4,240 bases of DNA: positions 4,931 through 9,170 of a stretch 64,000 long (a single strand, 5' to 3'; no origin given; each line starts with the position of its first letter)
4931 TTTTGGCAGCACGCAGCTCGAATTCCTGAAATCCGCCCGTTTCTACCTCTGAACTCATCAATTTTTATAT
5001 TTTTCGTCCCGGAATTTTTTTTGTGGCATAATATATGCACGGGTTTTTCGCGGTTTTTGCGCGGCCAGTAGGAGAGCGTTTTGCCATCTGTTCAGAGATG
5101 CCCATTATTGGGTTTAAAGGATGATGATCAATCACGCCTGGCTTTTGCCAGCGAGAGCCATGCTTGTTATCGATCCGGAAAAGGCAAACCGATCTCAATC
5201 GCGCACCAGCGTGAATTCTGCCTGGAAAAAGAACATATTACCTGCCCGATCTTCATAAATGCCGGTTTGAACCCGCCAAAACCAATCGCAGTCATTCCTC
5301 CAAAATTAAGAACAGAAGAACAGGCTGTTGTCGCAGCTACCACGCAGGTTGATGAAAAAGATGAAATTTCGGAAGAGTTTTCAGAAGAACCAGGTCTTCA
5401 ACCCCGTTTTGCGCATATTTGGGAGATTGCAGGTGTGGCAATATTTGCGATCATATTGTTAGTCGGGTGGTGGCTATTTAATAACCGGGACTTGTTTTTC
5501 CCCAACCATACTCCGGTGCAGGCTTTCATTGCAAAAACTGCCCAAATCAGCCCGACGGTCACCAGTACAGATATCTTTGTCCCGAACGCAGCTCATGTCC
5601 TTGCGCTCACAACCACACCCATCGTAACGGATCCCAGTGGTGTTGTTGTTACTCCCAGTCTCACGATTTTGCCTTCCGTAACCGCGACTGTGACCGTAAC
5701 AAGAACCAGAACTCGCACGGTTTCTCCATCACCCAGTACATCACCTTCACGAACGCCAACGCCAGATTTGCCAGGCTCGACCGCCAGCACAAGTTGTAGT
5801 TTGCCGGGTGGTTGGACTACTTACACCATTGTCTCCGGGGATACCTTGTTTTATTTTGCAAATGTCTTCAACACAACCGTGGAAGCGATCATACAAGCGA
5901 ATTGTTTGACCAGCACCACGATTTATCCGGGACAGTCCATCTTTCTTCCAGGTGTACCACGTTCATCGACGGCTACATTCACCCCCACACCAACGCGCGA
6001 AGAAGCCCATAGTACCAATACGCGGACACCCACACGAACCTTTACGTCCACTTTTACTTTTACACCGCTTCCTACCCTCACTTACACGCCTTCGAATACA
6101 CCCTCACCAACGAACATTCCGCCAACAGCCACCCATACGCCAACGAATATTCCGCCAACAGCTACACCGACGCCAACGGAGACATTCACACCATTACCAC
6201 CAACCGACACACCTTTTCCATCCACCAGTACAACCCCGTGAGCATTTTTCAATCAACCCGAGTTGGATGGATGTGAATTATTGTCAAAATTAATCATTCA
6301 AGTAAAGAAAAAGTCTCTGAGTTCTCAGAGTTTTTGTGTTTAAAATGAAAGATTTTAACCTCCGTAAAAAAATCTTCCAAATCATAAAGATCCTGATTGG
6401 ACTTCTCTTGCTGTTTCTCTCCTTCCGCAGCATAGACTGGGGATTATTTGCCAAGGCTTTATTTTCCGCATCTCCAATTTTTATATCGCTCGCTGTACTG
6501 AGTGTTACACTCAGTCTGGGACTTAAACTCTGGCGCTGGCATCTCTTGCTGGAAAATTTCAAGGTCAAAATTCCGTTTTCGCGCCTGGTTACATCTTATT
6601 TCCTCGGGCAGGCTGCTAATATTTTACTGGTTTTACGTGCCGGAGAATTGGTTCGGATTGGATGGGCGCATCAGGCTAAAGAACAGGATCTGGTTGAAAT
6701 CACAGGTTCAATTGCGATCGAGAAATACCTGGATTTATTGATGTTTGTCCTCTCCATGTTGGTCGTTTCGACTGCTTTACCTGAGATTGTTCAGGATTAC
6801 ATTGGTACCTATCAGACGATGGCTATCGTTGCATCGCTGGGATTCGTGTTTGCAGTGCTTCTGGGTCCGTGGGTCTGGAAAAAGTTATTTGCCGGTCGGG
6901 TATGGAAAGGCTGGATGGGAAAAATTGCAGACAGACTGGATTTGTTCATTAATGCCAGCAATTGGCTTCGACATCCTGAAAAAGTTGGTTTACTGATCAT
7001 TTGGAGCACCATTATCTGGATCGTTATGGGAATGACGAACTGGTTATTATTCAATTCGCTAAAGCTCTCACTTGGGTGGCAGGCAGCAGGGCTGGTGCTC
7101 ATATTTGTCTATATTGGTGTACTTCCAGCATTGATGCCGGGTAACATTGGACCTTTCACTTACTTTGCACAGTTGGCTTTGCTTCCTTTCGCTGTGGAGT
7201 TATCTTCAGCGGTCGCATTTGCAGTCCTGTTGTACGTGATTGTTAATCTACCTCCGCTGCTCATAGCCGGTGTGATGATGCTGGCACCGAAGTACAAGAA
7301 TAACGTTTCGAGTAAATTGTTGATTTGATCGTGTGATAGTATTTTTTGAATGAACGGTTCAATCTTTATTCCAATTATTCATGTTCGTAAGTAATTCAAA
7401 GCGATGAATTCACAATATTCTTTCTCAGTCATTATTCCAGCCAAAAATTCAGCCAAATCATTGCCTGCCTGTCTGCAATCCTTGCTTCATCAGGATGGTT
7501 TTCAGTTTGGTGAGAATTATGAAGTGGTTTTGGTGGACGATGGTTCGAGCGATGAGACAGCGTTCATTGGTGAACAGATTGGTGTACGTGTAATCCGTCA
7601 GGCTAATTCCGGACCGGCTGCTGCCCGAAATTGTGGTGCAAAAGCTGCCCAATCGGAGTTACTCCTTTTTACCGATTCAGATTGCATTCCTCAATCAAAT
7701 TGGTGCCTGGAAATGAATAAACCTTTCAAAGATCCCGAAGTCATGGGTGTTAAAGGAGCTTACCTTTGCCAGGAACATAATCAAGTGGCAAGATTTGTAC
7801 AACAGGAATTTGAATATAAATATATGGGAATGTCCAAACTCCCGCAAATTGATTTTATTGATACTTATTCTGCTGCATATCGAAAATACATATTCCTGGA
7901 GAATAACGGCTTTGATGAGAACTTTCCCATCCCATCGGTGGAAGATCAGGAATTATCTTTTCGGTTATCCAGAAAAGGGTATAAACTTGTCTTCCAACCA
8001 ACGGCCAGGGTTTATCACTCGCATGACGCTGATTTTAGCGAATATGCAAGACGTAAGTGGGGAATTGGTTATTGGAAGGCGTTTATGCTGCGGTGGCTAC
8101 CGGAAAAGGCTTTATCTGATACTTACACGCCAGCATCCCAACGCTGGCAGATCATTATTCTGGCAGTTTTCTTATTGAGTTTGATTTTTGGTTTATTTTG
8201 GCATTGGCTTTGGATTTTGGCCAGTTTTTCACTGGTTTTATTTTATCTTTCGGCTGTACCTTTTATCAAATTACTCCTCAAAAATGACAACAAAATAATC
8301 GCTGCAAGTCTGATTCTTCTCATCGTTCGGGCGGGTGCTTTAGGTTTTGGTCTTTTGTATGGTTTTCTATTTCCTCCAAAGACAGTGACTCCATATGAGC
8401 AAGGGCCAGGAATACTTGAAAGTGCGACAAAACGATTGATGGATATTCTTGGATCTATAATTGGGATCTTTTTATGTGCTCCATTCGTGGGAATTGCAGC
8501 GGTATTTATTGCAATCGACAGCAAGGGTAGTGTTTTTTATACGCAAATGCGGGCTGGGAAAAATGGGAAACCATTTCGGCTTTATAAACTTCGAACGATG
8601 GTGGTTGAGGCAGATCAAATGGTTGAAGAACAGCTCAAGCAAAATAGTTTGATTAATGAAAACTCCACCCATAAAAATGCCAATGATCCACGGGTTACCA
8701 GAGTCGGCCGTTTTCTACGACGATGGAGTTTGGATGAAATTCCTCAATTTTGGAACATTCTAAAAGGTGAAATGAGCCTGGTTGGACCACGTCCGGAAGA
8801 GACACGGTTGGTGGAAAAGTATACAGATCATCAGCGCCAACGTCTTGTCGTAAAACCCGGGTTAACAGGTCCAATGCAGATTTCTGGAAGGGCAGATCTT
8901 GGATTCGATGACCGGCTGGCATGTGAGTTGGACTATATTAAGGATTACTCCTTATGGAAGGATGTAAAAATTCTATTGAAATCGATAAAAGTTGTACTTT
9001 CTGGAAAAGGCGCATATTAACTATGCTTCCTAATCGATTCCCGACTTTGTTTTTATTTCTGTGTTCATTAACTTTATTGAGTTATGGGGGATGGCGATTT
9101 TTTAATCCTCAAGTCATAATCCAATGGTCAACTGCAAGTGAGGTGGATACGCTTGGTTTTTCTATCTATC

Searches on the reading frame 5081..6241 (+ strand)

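Call 66: search_protein_families(library=pfam, proteins=[window:5081-6241:+], max_evalue=0.00001)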
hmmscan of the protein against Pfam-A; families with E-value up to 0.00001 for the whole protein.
window:5081-6241:+ (386 aa): 1 family
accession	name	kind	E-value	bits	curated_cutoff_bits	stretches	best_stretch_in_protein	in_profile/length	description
PF01476.26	LysM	-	4.5e-11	43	20.9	1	248-290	1-43/43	LysM domain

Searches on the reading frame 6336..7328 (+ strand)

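Call 66: search_protein_families(library=pfam, proteins=[window:6336-7328:+], max_evalue=0.00001)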
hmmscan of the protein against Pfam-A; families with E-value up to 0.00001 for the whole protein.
window:6336-7328:+ (330 aa): 1 family
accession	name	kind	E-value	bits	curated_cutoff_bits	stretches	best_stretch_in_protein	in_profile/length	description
PF03706.18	LPG_synthase_TM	-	1.2e-36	127.2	33.4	1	15-310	1-301/302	Lysylphosphatidylglycerol synthase TM region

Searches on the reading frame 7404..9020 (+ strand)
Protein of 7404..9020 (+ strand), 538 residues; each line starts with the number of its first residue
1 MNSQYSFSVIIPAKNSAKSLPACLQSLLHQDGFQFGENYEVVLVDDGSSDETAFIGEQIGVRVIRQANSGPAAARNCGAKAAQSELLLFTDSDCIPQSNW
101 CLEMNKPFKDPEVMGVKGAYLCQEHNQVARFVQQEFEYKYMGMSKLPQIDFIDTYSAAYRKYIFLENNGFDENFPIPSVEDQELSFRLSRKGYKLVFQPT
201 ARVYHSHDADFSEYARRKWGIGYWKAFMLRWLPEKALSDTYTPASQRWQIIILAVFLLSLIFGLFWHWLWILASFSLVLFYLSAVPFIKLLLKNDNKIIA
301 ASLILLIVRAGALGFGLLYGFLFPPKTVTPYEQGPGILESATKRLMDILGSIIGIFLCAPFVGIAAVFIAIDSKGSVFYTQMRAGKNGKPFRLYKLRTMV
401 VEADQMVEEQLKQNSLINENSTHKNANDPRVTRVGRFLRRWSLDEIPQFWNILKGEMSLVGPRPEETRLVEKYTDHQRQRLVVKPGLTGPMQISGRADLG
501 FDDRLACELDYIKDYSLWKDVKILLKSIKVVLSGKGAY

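Call 66: search_protein_families(library=pfam, proteins=[window:7404-9020:+], max_evalue=0.00001)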
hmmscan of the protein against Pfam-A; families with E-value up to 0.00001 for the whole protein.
window:7404-9020:+ (538 aa): 5 families
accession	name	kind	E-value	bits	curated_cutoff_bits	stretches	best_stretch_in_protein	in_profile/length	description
PF02397.22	Bac_transf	-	3.9e-63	212.7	27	1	343-532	1-178/179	Bacterial sugar transferase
PF00535.33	Glycos_transf_2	-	1.1e-30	107.2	23.3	1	8-164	1-164/168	Glycosyl transferase family 2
PF13641.12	Glyco_tranf_2_3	-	1.9e-17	64.5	27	1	7-218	3-224/230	Glycosyltransferase like family 2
PF10111.15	Glyco_tranf_2_2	-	2.3e-16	60.5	27.3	1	8-215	1-226/276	Glycosyltransferase like family 2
PF13632.12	Glyco_trans_2_3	-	4.6e-09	36.8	27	1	88-299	3-183/198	Glycosyl transferase family group 2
